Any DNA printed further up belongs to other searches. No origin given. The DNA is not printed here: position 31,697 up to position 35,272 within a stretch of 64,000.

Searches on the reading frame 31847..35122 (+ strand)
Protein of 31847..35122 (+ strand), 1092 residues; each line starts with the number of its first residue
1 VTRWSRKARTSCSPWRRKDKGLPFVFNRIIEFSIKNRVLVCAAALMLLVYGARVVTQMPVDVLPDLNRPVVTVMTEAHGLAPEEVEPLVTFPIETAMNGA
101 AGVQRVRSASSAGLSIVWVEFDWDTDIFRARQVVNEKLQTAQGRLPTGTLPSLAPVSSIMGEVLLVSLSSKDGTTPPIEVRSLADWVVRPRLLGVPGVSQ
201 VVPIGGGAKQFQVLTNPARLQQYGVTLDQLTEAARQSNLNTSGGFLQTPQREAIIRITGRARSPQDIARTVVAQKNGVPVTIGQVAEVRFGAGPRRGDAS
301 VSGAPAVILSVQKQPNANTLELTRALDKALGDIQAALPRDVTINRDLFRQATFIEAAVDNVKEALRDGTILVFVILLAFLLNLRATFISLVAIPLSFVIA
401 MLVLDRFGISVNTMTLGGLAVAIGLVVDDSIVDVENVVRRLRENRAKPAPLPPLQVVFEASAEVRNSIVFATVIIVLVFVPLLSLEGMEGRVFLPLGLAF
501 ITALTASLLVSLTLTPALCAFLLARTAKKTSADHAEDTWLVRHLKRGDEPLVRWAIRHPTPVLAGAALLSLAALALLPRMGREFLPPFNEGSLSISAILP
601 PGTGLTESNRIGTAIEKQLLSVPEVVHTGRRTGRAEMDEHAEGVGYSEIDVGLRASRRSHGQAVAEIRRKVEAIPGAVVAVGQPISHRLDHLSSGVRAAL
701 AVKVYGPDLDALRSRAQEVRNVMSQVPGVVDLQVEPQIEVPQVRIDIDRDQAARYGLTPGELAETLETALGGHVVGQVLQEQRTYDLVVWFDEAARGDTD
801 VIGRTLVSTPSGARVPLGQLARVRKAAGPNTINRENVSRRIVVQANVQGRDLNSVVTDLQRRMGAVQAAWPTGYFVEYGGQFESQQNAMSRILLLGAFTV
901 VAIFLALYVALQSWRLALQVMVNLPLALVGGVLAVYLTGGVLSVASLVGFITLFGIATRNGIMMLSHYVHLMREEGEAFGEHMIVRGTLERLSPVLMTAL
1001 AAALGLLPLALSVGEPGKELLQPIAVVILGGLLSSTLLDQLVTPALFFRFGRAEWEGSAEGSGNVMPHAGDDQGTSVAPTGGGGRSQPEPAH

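Call 3: search_protein_families(library=pfam, proteins=[window:31847-35122:+], max_evalue=0.1)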
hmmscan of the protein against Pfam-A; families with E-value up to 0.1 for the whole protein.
window:31847-35122:+ (1092 aa): 3 families
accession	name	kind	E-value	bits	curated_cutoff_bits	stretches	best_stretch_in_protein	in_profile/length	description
PF00873.25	ACR_tran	-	9.7e-278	924.5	28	1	29-1049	1-1019/1021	AcrB/AcrD/AcrF family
PF03176.21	MMPL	-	0.00011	21.7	20.5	1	368-539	152-319/333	MMPL family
PF02355.23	SecD_SecF_C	-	0.0056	16.5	20.5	1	370-520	41-184/189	Protein export membrane protein SecD/SecF, C-terminal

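Call 6: search_protein_families(library=ncbifam, proteins=[window:31847-35122:+], max_evalue=0.1)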
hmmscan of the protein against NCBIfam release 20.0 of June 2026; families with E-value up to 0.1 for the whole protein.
window:31847-35122:+ (1092 aa): 16 families
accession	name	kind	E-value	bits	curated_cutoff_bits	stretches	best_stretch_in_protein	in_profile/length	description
TIGR00914.1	2A0601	subfamily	5.3e-255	848.8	701.45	1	26-1048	2-1033/1051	CusA/CzcA family heavy metal efflux RND transporter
NF033617.1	RND_permease_2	subfamily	7.2e-175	583.7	1250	1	32-1048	3-1005/1009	multidrug efflux RND transporter permease subunit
NF000282.2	RND_permease_1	subfamily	9.9e-142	474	1250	1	32-1048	3-1025/1029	multidrug efflux RND transporter permease subunit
TIGR00915.1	2A0602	subfamily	1.3e-123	414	940.35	1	31-1048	3-1026/1050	efflux RND transporter permease subunit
NF007905.0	PRK10614.1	equivalog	5.8e-111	371.9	1774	1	38-1054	12-1012/1025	multidrug efflux RND transporter permease subunit MdtC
NF007798.0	PRK10503.1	equivalog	1.8e-105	353.6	1584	1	45-1052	26-1024/1040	MdtB/MuxB family multidrug efflux RND transporter permease subunit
NF007133.0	PRK09579.1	equivalog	6e-100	335.3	1763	1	33-1053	7-1005/1017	multidrug efflux RND transporter permease subunit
NF007131.0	PRK09577.1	equivalog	4e-94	316.2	1768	1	32-1053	4-1025/1045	multidrug efflux RND transporter permease subunit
NF007842.1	PRK10555.1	equivalog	7.1e-91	305.5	1854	1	31-1048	3-1024/1036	multidrug efflux RND transporter permease AcrD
NF000037.1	RND_perm_OqxB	exception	1.2e-76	258.5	2200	2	32-530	6-507/1050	multidrug efflux RND transporter permease subunit OqxB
NF011706.2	PRK15127.1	equivalog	1e-75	255.4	2150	2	32-534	4-508/1049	multidrug efflux RND transporter permease subunit AcrB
TIGR00921.1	2A067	subfamily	3e-06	25.6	351.9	2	369-520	202-344/733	hydrophobe/amphiphile efflux-3 (HAE3) family transporter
NF046001.1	SecDF_plasm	equivalog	0.00041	18.5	500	1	371-525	694-849/878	protein translocase subunit SecDF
TIGR00916.1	2A0604s01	subfamily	0.00057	19.6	148.6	1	334-485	63-207/231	SecD/SecF family protein translocase subunit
TIGR03480.1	HpnN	hypoth_equivalog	0.0011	17.1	751.85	1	890-1007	269-384/862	hopanoid biosynthesis associated RND transporter like protein HpnN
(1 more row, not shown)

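Call 41: search_solved_structures(query=window:31847-35122:+, max_evalue=1e-50, show_alignments=2)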
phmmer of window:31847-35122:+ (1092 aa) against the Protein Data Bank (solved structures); distinct sequences matched with E-value up to 1e-50: 80 (the best 60 are shown).
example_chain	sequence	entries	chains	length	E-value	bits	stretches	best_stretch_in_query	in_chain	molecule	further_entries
4k0e_A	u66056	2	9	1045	1.2e-153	516.6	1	27-1050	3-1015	Heavy metal cation tricomponent efflux pump ZneA(CzcA-like)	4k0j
3k07_A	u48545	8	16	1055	5.4e-144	484.7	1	28-1047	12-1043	Cation efflux system protein cusA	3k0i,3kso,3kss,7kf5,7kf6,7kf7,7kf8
3t51_A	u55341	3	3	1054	5.4e-144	484.7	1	28-1047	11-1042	Cation efflux system protein CusA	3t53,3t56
3ne5_A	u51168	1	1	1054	1.1e-143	483.7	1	29-1047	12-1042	Cation efflux system protein cusA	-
4dnr_A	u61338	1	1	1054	3.3e-143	482.1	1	28-1047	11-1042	Cation efflux system protein CusA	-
4dop_A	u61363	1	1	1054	4.1e-143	481.8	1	28-1047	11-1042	Cation efflux system protein CusA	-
4dnt_A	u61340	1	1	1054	8.8e-143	480.7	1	28-1047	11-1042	Cation efflux system protein CusA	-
9lyq_B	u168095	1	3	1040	3.3e-93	316.6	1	42-1055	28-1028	Multidrug resistance protein MdtB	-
9j3d_J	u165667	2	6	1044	3.9e-93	316.3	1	40-1047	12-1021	Efflux pump membrane transporter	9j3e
9e9f_B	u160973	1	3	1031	1.8e-86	294.3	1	32-1052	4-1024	Efflux pump membrane transporter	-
8z1u_A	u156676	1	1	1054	2.1e-86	294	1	32-1064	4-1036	Efflux pump membrane transporter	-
22xk_B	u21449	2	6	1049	1.4e-85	291.3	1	32-1047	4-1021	MexBYB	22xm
9qpr_C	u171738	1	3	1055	1.6e-84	287.8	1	37-1048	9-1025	Multidrug resistance protein MdtF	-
9qps_A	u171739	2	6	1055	2e-84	287.5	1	37-1048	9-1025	Multidrug resistance protein MdtF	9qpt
9lyj_C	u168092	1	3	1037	3.4e-84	286.7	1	37-1047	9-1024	Multidrug resistance protein MdtF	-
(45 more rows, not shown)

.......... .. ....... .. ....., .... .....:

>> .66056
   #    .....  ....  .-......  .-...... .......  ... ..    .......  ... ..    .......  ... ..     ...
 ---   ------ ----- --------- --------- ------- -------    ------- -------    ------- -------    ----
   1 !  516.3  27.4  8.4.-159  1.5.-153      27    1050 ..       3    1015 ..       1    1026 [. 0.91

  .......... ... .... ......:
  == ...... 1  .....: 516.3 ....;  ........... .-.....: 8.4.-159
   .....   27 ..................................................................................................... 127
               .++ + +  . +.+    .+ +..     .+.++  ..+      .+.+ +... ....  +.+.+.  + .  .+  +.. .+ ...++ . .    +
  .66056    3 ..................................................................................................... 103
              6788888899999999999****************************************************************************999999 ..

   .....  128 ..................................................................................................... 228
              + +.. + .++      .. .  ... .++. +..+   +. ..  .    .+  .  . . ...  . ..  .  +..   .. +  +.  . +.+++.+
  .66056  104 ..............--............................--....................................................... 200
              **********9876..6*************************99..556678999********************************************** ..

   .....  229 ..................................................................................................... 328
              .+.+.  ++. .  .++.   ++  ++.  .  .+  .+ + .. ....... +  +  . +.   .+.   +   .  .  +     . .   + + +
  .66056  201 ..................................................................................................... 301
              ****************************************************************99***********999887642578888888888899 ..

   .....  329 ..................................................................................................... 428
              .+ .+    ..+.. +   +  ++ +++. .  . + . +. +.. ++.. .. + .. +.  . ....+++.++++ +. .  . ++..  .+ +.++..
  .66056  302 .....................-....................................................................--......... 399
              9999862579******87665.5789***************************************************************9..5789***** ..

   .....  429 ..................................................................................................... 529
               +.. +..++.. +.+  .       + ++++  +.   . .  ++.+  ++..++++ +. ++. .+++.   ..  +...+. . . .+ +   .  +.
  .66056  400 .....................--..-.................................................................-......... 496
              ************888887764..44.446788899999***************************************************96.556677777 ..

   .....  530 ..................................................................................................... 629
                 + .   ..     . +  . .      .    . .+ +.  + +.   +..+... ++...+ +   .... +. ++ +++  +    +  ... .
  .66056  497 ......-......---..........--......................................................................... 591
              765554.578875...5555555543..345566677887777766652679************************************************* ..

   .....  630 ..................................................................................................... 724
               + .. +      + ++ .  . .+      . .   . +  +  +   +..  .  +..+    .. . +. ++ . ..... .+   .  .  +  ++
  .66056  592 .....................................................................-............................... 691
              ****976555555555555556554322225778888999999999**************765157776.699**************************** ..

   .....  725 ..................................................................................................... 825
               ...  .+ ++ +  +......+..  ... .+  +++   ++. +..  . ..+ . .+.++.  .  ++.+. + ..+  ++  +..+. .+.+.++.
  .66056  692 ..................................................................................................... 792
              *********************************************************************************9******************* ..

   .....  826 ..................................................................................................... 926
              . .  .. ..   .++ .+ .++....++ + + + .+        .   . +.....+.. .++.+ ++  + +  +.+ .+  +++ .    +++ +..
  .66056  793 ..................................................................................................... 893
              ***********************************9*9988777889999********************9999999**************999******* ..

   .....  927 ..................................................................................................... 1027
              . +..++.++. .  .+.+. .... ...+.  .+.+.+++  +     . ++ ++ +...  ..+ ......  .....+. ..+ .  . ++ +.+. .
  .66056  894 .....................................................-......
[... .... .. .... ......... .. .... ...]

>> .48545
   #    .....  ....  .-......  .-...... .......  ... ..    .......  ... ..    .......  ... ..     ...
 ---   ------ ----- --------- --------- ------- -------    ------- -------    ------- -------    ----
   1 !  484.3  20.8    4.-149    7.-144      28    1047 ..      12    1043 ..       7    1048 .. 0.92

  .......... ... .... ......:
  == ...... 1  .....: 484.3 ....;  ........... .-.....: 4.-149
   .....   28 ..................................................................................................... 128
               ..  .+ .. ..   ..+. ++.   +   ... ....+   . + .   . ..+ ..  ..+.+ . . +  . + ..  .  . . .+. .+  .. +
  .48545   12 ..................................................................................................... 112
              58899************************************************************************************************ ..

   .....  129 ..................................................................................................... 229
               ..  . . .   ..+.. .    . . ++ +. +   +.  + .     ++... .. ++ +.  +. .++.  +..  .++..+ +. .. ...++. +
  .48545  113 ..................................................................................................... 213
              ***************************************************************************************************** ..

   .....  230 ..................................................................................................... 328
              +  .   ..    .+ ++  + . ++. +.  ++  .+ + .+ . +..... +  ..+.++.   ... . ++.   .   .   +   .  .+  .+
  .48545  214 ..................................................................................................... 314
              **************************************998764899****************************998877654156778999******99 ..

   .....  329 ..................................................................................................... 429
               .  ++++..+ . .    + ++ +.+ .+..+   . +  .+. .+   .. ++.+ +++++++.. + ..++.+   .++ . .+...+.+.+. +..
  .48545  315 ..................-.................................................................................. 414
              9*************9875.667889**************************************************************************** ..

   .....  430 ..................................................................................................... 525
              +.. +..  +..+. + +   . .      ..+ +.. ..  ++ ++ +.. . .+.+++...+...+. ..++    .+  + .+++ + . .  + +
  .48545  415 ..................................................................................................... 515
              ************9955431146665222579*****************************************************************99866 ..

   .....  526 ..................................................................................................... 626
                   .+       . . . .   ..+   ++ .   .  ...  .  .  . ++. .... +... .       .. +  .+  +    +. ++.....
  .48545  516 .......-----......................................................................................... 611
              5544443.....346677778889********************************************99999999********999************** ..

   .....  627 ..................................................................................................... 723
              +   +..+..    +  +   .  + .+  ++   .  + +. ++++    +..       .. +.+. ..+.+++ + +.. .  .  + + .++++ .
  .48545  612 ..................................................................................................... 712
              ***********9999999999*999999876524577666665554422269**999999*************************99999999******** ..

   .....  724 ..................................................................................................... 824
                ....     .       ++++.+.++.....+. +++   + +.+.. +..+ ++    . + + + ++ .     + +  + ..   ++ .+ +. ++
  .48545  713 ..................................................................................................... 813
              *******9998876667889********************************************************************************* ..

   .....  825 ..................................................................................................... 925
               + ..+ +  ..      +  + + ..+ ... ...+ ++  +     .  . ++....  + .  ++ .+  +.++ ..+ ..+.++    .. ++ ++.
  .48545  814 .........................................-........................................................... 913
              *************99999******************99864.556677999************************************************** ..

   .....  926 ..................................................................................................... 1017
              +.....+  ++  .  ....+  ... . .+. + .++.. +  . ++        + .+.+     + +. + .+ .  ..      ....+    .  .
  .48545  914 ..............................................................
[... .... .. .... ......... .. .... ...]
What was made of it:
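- On CusA-type Cu(I)/Ag(I) RND pump (partner gene): The aligned residues are S, S and H (call 41).
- E136, E610 and D658 are kept (call 41).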
